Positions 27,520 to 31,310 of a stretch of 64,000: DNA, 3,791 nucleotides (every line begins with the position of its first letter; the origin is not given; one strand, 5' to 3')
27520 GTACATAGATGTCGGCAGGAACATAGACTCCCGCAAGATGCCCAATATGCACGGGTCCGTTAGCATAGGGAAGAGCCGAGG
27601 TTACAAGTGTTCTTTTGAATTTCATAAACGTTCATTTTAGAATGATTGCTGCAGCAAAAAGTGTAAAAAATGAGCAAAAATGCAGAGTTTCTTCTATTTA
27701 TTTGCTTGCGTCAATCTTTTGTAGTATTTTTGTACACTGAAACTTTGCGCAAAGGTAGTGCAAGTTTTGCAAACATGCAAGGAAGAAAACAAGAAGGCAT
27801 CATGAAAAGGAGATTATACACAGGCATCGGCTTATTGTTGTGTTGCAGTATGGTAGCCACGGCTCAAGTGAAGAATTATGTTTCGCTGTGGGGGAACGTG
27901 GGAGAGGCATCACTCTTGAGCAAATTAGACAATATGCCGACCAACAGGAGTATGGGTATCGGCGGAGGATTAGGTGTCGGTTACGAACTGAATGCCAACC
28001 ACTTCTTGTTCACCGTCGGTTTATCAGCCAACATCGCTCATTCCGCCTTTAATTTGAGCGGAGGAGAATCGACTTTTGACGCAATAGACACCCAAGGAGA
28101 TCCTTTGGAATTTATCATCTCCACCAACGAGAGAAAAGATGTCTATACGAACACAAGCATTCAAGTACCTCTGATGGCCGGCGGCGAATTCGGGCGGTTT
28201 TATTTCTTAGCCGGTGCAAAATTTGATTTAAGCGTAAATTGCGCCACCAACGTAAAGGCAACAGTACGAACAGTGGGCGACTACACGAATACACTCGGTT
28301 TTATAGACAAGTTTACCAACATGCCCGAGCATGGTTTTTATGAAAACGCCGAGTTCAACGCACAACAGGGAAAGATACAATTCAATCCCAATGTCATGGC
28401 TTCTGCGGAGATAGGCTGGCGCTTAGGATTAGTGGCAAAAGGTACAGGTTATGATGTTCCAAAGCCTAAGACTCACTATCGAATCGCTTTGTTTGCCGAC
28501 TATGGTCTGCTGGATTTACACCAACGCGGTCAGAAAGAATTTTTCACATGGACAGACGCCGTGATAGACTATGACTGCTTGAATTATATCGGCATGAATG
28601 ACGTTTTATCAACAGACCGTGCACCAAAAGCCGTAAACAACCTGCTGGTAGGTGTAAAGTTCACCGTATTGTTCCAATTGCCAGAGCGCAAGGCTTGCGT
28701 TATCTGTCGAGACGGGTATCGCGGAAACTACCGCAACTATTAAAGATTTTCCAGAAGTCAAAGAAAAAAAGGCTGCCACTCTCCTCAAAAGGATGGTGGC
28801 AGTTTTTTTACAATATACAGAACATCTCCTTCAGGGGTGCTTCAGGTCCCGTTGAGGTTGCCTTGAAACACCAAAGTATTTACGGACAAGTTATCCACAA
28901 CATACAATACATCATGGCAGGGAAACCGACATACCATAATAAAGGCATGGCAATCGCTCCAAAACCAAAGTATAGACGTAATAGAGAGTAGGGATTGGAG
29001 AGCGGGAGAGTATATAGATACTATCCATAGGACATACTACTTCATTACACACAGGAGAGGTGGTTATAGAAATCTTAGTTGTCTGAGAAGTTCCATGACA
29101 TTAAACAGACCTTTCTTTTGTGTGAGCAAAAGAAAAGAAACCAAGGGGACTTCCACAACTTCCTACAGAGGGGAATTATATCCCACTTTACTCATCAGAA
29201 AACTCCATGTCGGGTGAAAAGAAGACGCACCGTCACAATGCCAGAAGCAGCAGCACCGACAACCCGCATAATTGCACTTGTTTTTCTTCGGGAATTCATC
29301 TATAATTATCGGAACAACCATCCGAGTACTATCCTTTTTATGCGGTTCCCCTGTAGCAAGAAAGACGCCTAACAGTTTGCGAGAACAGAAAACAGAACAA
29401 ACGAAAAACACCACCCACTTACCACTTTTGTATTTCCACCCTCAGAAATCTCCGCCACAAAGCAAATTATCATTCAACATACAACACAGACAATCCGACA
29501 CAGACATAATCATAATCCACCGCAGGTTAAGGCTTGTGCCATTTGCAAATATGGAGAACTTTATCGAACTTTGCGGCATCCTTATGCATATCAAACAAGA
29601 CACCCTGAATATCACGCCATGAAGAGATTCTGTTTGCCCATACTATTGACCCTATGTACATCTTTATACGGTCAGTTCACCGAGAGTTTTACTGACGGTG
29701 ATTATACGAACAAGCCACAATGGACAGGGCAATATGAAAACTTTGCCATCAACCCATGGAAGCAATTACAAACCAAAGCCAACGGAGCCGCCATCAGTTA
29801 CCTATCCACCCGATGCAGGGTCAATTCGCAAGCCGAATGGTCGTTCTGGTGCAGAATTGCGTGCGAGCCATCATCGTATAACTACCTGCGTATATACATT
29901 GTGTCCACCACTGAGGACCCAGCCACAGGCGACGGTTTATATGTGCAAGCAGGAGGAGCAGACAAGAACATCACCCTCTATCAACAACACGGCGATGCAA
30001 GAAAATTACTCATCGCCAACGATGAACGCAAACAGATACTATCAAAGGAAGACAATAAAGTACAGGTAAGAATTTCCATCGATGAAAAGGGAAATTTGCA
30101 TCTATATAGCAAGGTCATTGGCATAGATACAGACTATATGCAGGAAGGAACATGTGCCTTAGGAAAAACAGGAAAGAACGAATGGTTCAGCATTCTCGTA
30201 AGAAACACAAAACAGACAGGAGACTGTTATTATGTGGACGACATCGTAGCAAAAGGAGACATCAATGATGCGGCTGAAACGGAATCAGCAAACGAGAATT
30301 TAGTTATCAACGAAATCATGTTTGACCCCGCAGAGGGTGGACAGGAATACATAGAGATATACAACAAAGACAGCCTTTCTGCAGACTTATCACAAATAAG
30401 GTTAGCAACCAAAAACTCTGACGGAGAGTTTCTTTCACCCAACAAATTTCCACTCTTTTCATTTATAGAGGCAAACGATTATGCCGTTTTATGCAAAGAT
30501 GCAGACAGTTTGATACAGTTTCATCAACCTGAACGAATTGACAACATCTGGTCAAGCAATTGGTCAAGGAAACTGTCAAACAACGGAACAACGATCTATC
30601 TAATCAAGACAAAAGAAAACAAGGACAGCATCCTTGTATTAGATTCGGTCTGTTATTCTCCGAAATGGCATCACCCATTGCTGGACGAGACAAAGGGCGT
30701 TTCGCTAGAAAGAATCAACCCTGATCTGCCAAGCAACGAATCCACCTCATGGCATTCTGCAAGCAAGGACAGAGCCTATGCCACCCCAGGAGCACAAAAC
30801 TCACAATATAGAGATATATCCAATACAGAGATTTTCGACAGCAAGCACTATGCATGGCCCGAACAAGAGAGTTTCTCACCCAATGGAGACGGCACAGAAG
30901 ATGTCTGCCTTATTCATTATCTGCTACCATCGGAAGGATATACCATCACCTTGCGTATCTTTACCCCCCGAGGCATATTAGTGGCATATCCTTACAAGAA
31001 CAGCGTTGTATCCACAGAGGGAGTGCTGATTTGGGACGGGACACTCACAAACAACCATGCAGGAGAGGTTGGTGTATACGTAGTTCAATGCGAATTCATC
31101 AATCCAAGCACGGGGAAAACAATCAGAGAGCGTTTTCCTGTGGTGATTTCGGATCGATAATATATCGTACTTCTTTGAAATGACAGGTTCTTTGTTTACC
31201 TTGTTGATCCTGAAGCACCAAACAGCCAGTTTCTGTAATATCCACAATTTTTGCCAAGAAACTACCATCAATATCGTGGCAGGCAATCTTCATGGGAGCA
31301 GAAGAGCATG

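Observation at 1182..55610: Interspersed family of intergenic elements built from head-to-tail 11-nt units ending in (T/C)(G/C)AGG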

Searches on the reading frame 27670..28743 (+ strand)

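Call 14: search_protein_families(library=pfam, proteins=[window:27670-28743:+])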
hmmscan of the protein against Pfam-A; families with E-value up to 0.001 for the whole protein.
window:27670-28743:+ (357 aa): 1 family
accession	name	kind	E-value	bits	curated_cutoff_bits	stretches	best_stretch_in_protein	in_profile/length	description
PF13568.12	OMP_b-brl_2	-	5.8e-05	23.7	27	1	92-216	35-133/175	Outer membrane protein beta-barrel domain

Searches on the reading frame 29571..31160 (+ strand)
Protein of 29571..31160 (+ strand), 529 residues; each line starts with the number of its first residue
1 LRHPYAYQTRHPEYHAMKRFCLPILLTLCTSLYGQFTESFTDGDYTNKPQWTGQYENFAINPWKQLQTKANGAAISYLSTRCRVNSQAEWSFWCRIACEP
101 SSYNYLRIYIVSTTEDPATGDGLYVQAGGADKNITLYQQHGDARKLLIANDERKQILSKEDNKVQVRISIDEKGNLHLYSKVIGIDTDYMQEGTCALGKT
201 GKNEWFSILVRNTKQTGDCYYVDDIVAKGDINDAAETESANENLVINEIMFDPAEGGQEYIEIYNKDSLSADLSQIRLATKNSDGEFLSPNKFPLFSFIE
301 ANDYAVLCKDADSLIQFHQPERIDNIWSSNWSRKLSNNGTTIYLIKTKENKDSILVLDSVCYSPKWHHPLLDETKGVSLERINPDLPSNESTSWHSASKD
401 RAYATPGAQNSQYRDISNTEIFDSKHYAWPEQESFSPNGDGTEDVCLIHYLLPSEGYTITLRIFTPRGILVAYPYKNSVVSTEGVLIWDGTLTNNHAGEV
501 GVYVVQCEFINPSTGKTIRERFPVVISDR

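Call 14: search_protein_families(library=pfam, proteins=[window:29571-31160:+])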
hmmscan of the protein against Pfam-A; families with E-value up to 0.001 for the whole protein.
window:29571-31160:+ (529 aa): 2 families
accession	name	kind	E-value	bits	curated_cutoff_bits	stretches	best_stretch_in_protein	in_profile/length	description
PF00932.25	LTD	-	8.8e-14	52.2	34.3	1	238-350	2-100/109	Lamin Tail Domain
PF13585.12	CHU_C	-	5.8e-05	23.6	27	0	433-509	5-72/86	CHU_C Type IX secretion signal domain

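Call 81: find_homologous_proteins(query=window:29571-31160:+, max_evalue=1e-80)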
Query window:29571-31160:+ (529 aa): 81 proteins with E <= 1e-80 among 8000 candidates.
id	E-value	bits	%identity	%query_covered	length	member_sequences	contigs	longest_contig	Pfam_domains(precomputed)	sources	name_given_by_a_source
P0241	0.0e+0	1195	100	97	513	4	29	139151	PF00932.26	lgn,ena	-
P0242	0.0e+0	1027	82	100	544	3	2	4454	PF00932.26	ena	-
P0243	2.5e-291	985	82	97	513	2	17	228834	PF00932.26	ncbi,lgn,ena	-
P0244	1.7e-231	788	64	97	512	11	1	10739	PF00932.26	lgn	-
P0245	6.0e-231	786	66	94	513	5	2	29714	PF00932.26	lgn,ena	-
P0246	2.3e-228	777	64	97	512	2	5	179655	PF00932.26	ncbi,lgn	-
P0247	7.3e-226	769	63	97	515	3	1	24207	PF00932.26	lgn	-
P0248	4.5e-211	720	61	97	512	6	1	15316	PF00932.26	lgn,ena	-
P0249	4.8e-167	575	50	96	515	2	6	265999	PF00932.26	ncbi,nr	ncbi:MAG: lamin tail domain-containing protein [Paludibacter sp.]|nr:lamin tail domain-containing pr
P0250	1.8e-166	573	49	97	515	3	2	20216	PF00932.26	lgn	-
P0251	2.9e-164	566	48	97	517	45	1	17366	PF00932.26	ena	-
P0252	8.9e-161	554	51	95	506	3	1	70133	PF00932.26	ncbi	-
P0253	5.4e-160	552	49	94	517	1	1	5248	-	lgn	-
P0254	7.9e-160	551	50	96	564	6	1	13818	PF13585.13,PF00932.26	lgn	-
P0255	1.1e-159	551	48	96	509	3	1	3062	PF00932.26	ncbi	-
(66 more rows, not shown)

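Call 82: find_encoding_contigs(protein=P0243, flank=10000, max_places=2)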
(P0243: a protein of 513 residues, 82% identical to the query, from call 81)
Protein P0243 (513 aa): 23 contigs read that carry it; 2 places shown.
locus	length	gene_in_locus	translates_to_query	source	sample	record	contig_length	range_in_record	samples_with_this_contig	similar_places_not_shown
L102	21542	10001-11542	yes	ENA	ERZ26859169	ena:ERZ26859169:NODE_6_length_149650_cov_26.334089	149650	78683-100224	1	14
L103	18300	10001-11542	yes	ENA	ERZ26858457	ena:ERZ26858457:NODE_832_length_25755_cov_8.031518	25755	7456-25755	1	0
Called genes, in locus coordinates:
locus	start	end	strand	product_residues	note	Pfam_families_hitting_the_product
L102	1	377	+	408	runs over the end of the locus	PF01842:ACT (faint), PF13740:ACT_6, PF21086:ACT_PSP_2, PF00702:Hydrolase, PF12710:HAD, PF08282:Hydrolase_3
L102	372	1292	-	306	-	PF02517:Rce1-like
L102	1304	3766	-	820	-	PF17764:PriA_3primeBD, PF04851:ResIII, PF18074:PriA_C (faint), PF00270:DEAD, PF18319:Zn_ribbon_PriA, PF00271:Helicase_C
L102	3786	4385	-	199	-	PF00265:TK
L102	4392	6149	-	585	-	PF01368:DHH, PF02272:DHHA1, PF17768:RecJ_OB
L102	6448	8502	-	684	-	PF00133:tRNA-synt_1, PF09334:tRNA-synt_1g, PF08264:Anticodon_1 (weak), PF19303:Anticodon_3, PF01588:tRNA_bind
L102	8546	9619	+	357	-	-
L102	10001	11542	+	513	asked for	PF00932:LTD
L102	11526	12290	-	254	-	PF03099:BPL_LplA_LipB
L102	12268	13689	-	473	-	PF02113:Peptidase_S13, PF13354:Beta-lactamase2 (faint)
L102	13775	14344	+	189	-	PF13189:Cytidylate_kin2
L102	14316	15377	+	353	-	PF02595:Gly_kinase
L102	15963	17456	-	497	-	PF04295:GD_AH_second, PF20629:GD_AH_C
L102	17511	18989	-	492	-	PF01232:Mannitol_dh, PF08125:Mannitol_dh_C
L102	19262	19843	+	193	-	PF01725:Ham1p_like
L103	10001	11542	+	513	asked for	PF00932:LTD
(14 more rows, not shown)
